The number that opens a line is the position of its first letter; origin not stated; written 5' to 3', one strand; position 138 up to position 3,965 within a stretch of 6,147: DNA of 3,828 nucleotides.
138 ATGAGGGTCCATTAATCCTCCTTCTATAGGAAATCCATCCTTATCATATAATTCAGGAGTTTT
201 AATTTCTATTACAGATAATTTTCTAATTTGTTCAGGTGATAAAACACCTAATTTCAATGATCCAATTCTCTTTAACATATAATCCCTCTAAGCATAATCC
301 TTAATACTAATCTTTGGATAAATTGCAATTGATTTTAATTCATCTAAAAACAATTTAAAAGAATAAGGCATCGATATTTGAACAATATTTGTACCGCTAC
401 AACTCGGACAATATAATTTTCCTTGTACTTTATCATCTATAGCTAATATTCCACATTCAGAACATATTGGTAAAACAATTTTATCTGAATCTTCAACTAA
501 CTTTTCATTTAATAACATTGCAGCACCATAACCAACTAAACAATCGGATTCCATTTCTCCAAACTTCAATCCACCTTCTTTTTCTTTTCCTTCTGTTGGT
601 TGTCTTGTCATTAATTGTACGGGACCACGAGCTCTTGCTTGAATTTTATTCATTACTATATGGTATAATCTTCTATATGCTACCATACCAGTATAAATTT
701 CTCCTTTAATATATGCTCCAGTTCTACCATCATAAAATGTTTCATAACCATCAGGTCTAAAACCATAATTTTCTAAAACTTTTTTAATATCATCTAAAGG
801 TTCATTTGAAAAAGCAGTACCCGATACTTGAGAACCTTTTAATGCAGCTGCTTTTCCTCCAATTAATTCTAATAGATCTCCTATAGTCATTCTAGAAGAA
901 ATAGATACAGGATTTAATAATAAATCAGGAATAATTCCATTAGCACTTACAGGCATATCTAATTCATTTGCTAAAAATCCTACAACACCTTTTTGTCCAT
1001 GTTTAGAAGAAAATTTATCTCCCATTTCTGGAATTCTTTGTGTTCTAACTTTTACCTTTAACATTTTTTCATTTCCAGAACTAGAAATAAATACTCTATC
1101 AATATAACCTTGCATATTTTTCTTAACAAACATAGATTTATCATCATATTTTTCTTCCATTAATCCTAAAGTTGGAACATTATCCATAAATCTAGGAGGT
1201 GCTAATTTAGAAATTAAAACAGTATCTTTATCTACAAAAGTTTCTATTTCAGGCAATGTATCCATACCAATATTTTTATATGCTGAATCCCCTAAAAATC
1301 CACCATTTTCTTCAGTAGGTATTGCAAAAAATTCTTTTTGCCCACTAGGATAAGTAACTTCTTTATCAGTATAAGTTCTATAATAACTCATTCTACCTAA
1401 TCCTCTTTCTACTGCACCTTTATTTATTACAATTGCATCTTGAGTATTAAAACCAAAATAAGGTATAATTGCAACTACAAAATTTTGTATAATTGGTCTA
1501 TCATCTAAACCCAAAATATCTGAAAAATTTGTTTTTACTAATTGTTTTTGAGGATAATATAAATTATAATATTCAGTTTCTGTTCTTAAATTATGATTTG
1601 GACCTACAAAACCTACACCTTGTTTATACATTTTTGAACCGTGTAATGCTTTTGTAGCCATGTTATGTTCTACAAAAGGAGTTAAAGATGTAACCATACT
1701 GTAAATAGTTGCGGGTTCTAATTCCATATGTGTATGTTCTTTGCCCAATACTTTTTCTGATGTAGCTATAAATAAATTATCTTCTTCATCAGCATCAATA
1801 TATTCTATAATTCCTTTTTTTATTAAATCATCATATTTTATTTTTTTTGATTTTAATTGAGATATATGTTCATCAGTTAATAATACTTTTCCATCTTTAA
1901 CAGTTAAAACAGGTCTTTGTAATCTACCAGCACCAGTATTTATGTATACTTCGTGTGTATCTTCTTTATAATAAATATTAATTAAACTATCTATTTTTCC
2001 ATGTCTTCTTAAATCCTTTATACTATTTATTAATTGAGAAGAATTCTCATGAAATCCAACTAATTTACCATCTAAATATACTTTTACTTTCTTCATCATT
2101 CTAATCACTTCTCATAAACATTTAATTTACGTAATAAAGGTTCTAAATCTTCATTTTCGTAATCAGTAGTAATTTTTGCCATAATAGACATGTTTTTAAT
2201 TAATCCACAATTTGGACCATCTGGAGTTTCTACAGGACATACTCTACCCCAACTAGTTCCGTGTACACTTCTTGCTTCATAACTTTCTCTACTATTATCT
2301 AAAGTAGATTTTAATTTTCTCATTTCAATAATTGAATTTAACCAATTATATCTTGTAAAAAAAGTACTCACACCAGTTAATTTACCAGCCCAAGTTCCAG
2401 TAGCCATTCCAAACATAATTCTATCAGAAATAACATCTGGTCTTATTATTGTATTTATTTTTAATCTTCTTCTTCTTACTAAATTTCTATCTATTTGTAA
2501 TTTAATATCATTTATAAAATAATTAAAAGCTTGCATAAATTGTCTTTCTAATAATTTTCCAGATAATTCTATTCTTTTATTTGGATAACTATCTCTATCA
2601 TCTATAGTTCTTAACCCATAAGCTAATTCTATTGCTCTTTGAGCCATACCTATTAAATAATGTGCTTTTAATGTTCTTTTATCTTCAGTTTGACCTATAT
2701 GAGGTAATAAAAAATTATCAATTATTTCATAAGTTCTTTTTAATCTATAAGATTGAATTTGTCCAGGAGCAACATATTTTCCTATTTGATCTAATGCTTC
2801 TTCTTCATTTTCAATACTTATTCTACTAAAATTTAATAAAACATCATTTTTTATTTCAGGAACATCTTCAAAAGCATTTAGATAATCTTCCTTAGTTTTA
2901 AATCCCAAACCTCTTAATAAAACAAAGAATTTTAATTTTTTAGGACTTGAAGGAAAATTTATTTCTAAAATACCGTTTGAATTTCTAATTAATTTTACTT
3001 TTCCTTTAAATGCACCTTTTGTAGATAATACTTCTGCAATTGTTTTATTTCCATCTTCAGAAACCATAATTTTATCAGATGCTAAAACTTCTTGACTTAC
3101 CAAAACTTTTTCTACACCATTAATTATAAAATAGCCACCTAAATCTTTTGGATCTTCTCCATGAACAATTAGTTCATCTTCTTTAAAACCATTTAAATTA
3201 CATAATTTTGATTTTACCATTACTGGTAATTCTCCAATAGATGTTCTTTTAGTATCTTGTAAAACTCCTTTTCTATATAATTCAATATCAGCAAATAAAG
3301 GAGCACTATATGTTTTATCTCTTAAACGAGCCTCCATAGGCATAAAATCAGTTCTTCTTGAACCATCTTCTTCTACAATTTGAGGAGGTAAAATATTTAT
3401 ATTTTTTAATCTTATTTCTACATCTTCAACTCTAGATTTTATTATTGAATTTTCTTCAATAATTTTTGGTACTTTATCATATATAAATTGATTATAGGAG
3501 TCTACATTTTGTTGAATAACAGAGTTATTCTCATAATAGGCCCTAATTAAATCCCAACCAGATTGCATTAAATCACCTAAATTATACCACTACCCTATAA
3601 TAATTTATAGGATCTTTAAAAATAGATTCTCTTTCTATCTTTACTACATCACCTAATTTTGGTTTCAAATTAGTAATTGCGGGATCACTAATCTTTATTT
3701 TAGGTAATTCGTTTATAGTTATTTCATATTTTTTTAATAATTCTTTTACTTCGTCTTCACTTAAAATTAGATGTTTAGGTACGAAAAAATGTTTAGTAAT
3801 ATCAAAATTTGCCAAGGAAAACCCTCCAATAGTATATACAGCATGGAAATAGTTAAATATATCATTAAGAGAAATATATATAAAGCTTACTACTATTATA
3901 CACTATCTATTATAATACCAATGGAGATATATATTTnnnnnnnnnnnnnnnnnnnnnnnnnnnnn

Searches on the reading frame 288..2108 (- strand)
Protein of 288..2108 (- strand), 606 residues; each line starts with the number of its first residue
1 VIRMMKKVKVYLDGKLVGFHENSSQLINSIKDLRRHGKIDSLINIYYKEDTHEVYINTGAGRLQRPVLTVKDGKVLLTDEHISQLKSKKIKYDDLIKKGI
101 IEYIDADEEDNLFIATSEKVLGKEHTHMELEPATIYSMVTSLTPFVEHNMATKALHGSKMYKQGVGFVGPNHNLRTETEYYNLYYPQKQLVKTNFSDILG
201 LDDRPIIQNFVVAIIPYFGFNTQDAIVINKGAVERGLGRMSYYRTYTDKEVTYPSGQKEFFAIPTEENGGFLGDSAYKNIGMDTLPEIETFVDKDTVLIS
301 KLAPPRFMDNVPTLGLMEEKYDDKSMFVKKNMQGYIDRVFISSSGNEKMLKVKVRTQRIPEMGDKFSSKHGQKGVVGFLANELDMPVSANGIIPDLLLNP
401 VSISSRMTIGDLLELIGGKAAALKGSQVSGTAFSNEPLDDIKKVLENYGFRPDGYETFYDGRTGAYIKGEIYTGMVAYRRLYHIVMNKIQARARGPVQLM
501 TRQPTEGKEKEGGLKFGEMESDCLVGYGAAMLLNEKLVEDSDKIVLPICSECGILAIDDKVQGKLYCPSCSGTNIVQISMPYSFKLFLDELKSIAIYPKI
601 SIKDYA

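Call 3: search_protein_families(library=pfam, proteins=[window:288-2108:-], max_evalue=0.01)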
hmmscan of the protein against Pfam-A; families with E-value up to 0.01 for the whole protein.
window:288-2108:- (606 aa): 5 families
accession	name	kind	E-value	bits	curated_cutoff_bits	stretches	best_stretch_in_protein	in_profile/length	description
PF00562.33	RNA_pol_Rpb2_6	-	1.1e-104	351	23.4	1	140-510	2-373/373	RNA polymerase Rpb2, domain 6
PF04560.25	RNA_pol_Rpb2_7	-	1.5e-26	93.1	32.1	1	512-601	1-85/87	RNA polymerase Rpb2, domain 7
PF04566.18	RNA_pol_Rpb2_4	-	4e-19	68.9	28.7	1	10-71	1-62/62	RNA polymerase Rpb2, domain 4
PF04567.22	RNA_pol_Rpb2_5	-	2e-06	29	21.1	1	92-126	1-34/66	RNA polymerase Rpb2, domain 5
PF10385.14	RNA_pol_Rpb2_45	-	0.0097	16.4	28.2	0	100-125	12-37/66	RNA polymerase beta subunit external 1 domain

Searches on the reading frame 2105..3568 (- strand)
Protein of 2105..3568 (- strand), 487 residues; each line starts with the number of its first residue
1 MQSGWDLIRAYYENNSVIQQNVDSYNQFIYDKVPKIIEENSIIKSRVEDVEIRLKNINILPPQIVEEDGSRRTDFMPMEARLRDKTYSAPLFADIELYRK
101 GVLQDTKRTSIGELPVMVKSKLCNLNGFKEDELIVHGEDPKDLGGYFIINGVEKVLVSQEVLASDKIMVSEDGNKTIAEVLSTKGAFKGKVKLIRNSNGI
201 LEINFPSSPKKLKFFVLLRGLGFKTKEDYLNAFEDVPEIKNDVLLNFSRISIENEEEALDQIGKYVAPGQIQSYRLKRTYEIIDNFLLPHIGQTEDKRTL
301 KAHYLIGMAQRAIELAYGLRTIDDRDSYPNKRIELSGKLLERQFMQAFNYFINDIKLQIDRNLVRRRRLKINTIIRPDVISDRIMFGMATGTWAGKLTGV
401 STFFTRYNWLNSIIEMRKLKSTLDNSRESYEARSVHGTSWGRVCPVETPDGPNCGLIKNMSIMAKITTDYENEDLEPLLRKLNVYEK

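Call 3: search_protein_families(library=pfam, proteins=[window:2105-3568:-], max_evalue=0.01)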
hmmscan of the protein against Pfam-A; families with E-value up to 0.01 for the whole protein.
window:2105-3568:- (487 aa): 3 families
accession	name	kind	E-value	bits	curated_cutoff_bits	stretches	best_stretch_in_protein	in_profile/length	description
PF04563.20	RNA_pol_Rpb2_1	-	2.5e-48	164.8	28.2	1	18-381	3-202/203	RNA polymerase beta subunit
PF04561.19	RNA_pol_Rpb2_2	-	5.7e-23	82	21.7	1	167-334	5-190/190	RNA polymerase Rpb2, domain 2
PF04565.21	RNA_pol_Rpb2_3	-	1.1e-21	77.1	21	1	403-466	2-68/68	RNA polymerase Rpb2, domain 3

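Call 47: find_homologous_proteins(query=window:2105-3568:-, max_evalue=1e-50)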
Query window:2105-3568:- (487 aa): 1107 proteins with E <= 1e-50 among 8000 candidates; the best 120 are listed.
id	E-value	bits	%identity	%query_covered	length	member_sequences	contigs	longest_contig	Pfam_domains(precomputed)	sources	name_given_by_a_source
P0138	0.0e+0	1087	99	100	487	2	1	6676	PF04565.22,PF04561.20,PF04563.21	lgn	-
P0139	2.5e-283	958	86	100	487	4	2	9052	PF04565.22,PF04561.20,PF04563.21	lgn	-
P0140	1.9e-274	929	82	100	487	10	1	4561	PF04565.22,PF04561.20,PF04563.21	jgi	-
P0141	2.0e-269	912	81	100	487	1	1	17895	PF04565.22,PF04561.20,PF04563.21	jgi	-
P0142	8.0e-269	910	82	100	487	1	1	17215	PF04565.22,PF04561.20,PF04563.21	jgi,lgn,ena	-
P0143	1.1e-268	910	81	100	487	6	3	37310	PF04565.22,PF04561.20,PF04563.21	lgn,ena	-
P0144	1.9e-268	909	81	100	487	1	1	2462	PF04565.22,PF04561.20,PF04563.21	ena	-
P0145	1.4e-260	883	76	100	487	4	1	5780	PF04565.22,PF04561.20,PF04563.21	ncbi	-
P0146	6.3e-249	844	73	100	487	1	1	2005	PF04565.22,PF04561.20,PF04563.21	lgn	-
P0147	3.2e-235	799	69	100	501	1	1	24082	PF04565.22,PF04561.20,PF04563.21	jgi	-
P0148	1.3e-232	791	69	100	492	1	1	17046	PF04565.22,PF04561.20,PF04563.21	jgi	-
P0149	1.1e-213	728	65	100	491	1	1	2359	PF04565.22,PF04561.20,PF04563.21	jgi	-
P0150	2.7e-208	711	63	99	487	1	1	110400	PF04565.22,PF04561.20,PF04563.21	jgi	jgi:DNA-directed RNA polymerase beta subunit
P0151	1.2e-194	666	58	99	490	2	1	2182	PF04565.22,PF04561.20,PF04563.21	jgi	jgi:DNA-directed RNA polymerase subunit B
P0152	4.4e-194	664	58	99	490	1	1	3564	PF04565.22,PF04561.20,PF04563.21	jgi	-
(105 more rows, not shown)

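Call 50: find_encoding_contigs(protein=P0147, flank=8000, max_places=1)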
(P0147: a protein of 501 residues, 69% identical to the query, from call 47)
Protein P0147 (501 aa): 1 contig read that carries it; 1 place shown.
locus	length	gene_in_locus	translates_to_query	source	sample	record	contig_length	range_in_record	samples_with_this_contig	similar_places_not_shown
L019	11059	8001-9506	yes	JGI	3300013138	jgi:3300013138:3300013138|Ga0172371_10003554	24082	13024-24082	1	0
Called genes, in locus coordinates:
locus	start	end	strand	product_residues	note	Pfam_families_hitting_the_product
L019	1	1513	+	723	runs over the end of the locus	PF02359:CDC48_N, PF02933:CDC48_2, PF05496:RuvB_N, PF00004:AAA, PF07724:AAA_2 (weak), PF17862:AAA_lid_3, PF00004:AAA, PF17862:AAA_lid_3, +20 more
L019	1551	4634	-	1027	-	-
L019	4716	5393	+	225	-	PF01351:RNase_HII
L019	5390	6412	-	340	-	-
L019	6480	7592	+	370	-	PF00579:tRNA-synt_1b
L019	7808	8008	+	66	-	PF01191:RNA_pol_Rpb5_C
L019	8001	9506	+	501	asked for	PF04563:RNA_pol_Rpb2_1, PF04561:RNA_pol_Rpb2_2, PF04565:RNA_pol_Rpb2_3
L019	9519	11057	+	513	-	?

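Call 51: find_encoding_contigs(protein=P0150, flank=8000, max_places=1)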
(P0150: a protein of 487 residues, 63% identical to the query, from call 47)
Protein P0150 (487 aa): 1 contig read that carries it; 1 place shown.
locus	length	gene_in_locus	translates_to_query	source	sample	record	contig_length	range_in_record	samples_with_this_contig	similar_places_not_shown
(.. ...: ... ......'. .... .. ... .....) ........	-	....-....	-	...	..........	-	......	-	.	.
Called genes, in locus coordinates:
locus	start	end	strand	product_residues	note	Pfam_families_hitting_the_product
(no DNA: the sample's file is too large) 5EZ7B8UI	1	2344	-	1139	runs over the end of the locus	PF03833:PolC_DP2_N, PF24844:PolC_DP2_central, PF24846:PolC_DP2_cat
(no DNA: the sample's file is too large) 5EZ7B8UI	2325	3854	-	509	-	PF00149:Metallophos, PF04042:DNA_pol_E_B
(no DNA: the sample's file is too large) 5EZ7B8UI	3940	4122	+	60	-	-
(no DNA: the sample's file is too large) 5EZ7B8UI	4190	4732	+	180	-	PF18967:PycTM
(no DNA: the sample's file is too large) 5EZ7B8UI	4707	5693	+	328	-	PF23023:Anti-Pycsar_Apyc1, PF00753:Lactamase_B (weak), PF13691:Lactamase_B_4 (weak), PF12706:Lactamase_B_2 (weak)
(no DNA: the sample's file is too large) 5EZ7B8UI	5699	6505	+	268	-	PF01478:Peptidase_A24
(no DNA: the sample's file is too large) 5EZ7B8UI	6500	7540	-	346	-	PF01137:RTC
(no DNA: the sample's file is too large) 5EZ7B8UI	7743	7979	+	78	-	PF01191:RNA_pol_Rpb5_C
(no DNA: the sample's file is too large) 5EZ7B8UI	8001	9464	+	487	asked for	PF04563:RNA_pol_Rpb2_1, PF04561:RNA_pol_Rpb2_2, PF04565:RNA_pol_Rpb2_3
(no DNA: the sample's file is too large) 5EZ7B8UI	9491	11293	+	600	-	PF04566:RNA_pol_Rpb2_4, PF04567:RNA_pol_Rpb2_5 (weak), PF00562:RNA_pol_Rpb2_6, PF04560:RNA_pol_Rpb2_7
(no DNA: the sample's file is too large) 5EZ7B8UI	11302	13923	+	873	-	PF04997:RNA_pol_Rpb1_1, PF00623:RNA_pol_Rpb1_2, PF04983:RNA_pol_Rpb1_3, PF05000:RNA_pol_Rpb1_4, PF04998:RNA_pol_Rpb1_5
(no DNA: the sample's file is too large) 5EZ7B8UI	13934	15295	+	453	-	PF04998:RNA_pol_Rpb1_5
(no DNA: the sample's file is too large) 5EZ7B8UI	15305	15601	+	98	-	PF01248:Ribosomal_L7Ae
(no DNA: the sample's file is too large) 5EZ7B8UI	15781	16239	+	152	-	PF00164:Ribosom_S12_S23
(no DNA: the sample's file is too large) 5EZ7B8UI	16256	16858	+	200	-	PF00177:Ribosomal_S7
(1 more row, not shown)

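Call 53: search_protein_families(library=pfam, proteins=[L019:5390-6412:-], max_evalue=0.1)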
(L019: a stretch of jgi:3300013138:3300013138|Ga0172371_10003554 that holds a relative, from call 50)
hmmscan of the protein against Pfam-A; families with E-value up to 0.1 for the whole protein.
L019:5390-6412:- (340 aa): 2 families
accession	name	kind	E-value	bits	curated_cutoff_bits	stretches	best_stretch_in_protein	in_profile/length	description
PF25135.1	DUF7822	-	0.072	13.5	27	0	301-322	12-33/140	Domain of unknown function (DUF7822)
PF12230.13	PRP21_like_P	-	0.072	13.4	28.2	1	117-158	6-47/213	Pre-mRNA splicing factor PRP21 like protein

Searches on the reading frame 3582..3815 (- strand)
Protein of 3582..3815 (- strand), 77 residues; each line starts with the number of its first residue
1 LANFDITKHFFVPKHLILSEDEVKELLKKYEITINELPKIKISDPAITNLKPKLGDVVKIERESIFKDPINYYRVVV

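Call 3: search_protein_families(library=pfam, proteins=[window:3582-3815:-], max_evalue=0.01)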
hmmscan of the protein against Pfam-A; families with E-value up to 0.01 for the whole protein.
window:3582-3815:- (77 aa): 1 family
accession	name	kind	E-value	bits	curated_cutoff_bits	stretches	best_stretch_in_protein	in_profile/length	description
PF01191.24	RNA_pol_Rpb5_C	-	1.4e-24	86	23.5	1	4-76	1-73/73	RNA polymerase Rpb5, C-terminal domain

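Call 4: search_protein_families(library=ncbifam, proteins=[window:3582-3815:-], max_evalue=0.01)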
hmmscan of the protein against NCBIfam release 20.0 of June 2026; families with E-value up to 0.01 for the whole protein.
window:3582-3815:- (77 aa): 1 family
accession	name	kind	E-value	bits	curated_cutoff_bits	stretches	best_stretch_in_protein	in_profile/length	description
NF007129.0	PRK09570.1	equivalog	3.6e-27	94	83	1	2-77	3-78/80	DNA-directed RNA polymerase subunit H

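Call 53: search_protein_families(library=pfam, proteins=[L004:11154-11993:+], max_evalue=0.1)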
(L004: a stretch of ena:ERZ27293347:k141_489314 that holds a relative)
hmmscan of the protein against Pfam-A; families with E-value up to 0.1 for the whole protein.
L004:11154-11993:+ (279 aa): 1 family
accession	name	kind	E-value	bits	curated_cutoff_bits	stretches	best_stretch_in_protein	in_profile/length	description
PF03948.19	Ribosomal_L9_C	-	0.026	15.4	23.2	0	247-270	23-47/86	Ribosomal protein L9, C-terminal domain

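Call 84: search_protein_families(library=padloc, proteins=[L004:11154-11993:+], max_evalue=0.01)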
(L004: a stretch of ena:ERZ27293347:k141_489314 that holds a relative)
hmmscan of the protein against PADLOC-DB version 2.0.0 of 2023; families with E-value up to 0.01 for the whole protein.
L004:11154-11993:+ (279 aa): 0 families

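Call 85: search_protein_families(library=ncbifam, proteins=[L004:19455-20525:+, L004:11154-11993:+], max_evalue=0.001)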
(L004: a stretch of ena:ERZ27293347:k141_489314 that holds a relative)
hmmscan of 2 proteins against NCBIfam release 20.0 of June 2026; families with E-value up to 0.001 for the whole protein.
L004:19455-20525:+ (356 aa): 3 families
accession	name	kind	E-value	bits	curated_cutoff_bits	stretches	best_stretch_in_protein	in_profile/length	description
NF053576.1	RecJ_archaeal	equivalog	9.2e-14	51.1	360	1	20-138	13-127/452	RecJ family nuclease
TIGR00644.1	recJ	equivalog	1.4e-10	40.1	396.9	1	10-120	44-160/546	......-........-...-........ exonuclease RecJ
NF040701.1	RecJ_Meth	equivalog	1e-07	31.1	550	1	15-119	4-106/449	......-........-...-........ exonuclease RecJ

L004:11154-11993:+ (279 aa): 0 families
